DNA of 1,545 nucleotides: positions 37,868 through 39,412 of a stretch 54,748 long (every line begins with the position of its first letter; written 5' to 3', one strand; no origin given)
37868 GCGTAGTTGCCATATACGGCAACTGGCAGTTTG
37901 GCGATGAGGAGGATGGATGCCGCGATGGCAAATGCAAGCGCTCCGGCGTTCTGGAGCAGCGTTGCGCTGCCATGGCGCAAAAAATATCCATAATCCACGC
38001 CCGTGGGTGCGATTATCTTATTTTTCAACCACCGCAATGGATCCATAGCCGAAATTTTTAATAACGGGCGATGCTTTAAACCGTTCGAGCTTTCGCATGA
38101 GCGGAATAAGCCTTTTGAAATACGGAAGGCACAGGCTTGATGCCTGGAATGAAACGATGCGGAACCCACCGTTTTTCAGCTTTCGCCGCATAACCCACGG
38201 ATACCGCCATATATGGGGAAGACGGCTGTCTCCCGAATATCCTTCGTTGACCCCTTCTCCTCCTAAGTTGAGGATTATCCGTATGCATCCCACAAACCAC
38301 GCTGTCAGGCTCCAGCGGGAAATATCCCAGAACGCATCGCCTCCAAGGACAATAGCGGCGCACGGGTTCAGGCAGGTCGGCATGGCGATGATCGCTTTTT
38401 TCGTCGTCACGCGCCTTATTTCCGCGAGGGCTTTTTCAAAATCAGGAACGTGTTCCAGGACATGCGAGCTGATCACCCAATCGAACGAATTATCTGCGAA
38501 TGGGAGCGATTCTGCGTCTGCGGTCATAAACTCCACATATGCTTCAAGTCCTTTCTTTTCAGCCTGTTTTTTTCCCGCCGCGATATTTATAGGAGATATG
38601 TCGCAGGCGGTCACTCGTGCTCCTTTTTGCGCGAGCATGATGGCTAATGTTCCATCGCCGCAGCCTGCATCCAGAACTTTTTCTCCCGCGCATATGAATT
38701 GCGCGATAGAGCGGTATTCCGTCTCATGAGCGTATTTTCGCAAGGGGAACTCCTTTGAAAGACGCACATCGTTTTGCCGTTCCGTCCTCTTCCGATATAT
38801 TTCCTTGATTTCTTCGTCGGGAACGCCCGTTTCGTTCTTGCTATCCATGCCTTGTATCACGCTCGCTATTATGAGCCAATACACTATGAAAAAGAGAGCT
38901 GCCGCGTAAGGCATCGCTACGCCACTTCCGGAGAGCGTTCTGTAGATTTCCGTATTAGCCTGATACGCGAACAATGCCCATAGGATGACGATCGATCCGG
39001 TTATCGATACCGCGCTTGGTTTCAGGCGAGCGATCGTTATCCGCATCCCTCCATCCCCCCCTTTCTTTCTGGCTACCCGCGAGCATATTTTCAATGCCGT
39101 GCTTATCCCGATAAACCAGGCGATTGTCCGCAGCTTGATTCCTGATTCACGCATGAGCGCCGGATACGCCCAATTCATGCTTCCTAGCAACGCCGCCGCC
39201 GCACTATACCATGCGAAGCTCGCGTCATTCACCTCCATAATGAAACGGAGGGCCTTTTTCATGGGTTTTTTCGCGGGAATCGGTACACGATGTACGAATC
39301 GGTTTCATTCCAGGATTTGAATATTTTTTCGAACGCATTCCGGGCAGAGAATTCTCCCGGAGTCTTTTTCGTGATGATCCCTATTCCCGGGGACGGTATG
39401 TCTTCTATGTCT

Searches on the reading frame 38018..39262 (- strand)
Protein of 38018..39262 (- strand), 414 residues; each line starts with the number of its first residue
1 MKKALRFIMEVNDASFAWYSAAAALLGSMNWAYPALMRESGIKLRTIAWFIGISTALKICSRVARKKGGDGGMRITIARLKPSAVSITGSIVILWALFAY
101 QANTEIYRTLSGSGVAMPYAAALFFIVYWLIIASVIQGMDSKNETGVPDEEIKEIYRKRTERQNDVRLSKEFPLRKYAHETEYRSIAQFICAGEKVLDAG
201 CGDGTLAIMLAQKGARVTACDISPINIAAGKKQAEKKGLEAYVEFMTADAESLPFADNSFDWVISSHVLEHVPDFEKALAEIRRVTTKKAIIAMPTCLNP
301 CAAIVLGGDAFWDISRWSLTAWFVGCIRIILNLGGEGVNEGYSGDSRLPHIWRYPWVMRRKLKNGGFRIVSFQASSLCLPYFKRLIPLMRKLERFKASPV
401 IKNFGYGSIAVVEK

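Call 6: search_protein_families(library=pfam, proteins=[window:38018-39262:-], max_evalue=0.01)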
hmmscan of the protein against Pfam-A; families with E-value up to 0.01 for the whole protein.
window:38018-39262:- (414 aa): 19 families
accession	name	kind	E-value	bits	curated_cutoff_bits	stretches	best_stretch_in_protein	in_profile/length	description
PF08241.18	Methyltransf_11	-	3e-28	98.7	21.2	1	197-292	1-93/95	Methyltransferase domain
PF13649.12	Methyltransf_25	-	7e-25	88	27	1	196-287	1-94/97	Methyltransferase domain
PF13847.12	Methyltransf_31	-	3.2e-23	82.5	27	1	192-297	3-112/145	Methyltransferase domain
PF08242.18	Methyltransf_12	-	4.1e-16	60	30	1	197-288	1-94/98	Methyltransferase domain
PF01209.24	Ubie_methyltran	-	8e-16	58.5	20.1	1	192-286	47-143/233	ubiE/COQ5 methyltransferase family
PF13489.12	Methyltransf_23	-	4.5e-15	56.2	27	1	190-301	20-123/164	Methyltransferase domain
PF07021.18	MetW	-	1.8e-12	47.7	21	1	182-296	3-111/193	Methionine biosynthesis protein MetW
PF05175.20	MTS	-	9.2e-09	35.6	23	1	193-265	32-104/170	Methyltransferase small domain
PF06325.19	PrmA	-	7.2e-07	29.4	22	1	186-271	155-238/296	Ribosomal protein L11 methyltransferase (PrmA)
PF02353.26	CMAS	-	2.6e-06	27.4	27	1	192-272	62-140/273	Mycolic acid cyclopropane synthetase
PF03848.20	TehB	-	7.7e-06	25.9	20.4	1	190-284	28-125/193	Tellurite resistance protein TehB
PF12847.13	Methyltransf_18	-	1.5e-05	25.5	27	1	185-250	7-74/151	Methyltransferase domain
PF09445.16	Methyltransf_15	-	0.00079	19.5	22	1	194-252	2-60/165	RNA cap guanine-N2 methyltransferase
PF02475.24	TRM5-TYW2_MTfase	-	0.00083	19.8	28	1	181-282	25-127/164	TRM5/TYW2 methyltransferase domain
PF13679.12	Methyltransf_32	-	0.00085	19.7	27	1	194-267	27-109/143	Methyltransferase domain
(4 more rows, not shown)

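Call 32: search_protein_families(library=ncbifam, proteins=[window:38018-39262:-], max_evalue=0.001)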
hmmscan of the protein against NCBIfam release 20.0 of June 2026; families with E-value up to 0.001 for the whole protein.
window:38018-39262:- (414 aa): 67 families (the best 25 are shown)
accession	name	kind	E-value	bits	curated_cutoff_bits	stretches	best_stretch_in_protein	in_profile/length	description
NF041255.1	mycofact_MftM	equivalog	2.1e-20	73.2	200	1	187-295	134-242/289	mycofactocin oligosaccharide methyltransferase MftM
NF043040.1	corrin_prot_MT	hypoth_equivalog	2.5e-19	69.6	180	1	183-284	31-137/216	corrinoid protein-associated methyltransferase CpaM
TIGR01934.1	MenG_MenH_UbiE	subfamily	3.9e-19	68.9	158.35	1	192-294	39-141/223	ubiquinone/menaquinone biosynthesis methyltransferase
TIGR02021.1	BchM-ChlM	equivalog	4.9e-19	68.6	158.9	1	180-300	42-161/218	magnesium protoporphyrin IX methyltransferase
NF045667.1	MTase_DVU1556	equivalog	5.3e-19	68.5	155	1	192-292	22-117/213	DVU_1556 family methyltransferase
NF001241.0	PRK00216.1-2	equivalog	1.7e-18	67.1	327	1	190-288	49-141/231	demethylmenaquinone methyltransferase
TIGR01983.1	UbiG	equivalog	9e-18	64.4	102.95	1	190-296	47-153/228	bifunctional 2-polyprenyl-6-hydroxyphenol methylase/3-demethylubiquinol 3-O-methyltransferase UbiG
NF001242.0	PRK00216.1-3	equivalog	4.2e-16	59.1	351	1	194-288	72-169/258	bifunctional demethylmenaquinone methyltransferase/2-methoxy-6-polyprenyl-1,4-benzoquinol methylase UbiE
NF047649.1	MTase_UXPK_star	exception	6.3e-16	58.2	460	1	190-287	75-174/283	methyltransferase/UXPK-star double selenoprotein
TIGR02072.1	BioC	equivalog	1.8e-15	57.4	184.95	1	194-296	36-134/244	malonyl-ACP O-methyltransferase BioC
NF001244.0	PRK00216.1-5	equivalog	3.5e-15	55.9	216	1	192-293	48-152/236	bifunctional demethylmenaquinone methyltransferase/2-methoxy-6-polyprenyl-1,4-benzoquinol methylase UbiE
NF007610.0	PRK10258.1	equivalog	6.5e-15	55.1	342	1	194-298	44-142/251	malonyl-ACP O-methyltransferase BioC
NF052510.1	methyltran_MpqE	exception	6.8e-15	55.1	335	1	191-288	45-145/234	methyl-plastoquinone biosynthesis methyltransferase MpqE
NF041536.1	ArsM_DUF2284_UU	exception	1.2e-14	53.6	575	1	190-286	74-172/459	arsenite methyltransferase/DUF2284 domain selenoprotein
NF041537.1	ArsM_AhpD_UU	exception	1.3e-14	53.8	510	1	190-286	74-172/345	arsenite methyltransferase/AhpD domain selenoprotein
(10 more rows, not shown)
